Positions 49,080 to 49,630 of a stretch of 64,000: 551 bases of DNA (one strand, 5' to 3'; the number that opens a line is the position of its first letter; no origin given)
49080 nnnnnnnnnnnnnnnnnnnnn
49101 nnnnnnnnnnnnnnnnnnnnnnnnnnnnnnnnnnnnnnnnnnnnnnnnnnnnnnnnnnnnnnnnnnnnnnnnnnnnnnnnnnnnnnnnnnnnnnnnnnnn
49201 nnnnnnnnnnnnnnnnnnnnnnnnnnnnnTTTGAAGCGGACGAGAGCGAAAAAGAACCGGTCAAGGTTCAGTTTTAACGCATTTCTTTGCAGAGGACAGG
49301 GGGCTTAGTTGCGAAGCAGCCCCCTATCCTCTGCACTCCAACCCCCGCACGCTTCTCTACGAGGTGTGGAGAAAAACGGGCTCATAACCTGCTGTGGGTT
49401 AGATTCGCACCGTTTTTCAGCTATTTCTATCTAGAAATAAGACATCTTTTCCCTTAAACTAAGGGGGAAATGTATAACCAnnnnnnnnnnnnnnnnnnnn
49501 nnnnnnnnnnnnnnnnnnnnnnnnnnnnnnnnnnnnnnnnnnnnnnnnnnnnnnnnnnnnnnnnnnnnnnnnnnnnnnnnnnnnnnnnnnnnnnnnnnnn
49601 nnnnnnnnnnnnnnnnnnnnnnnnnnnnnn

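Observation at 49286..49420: Two-copy structured element with compensatory base changes (copy A upstream of htpX; copy B at 62213-62354 upstream of rpmE-rpsB-tsf)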

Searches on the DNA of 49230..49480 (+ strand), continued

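Call 75: search_with_rna_model(model_id=R2, sources=[L050, L051], max_evalue=1)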
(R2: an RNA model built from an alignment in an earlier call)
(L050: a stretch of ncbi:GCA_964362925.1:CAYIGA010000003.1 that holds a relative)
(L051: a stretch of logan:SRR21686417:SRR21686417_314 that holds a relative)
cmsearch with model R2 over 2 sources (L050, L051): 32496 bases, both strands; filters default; matches with E-value up to 1: 0.
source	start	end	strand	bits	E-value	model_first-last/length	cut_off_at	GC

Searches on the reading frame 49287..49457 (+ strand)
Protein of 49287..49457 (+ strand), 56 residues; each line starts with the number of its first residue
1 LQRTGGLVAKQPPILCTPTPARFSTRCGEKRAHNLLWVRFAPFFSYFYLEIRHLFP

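Call 81: search_protein_families(library=pfam, proteins=[window:49287-49457:+], max_evalue=0.1)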
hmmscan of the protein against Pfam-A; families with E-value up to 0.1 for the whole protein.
window:49287-49457:+ (56 aa): 0 families
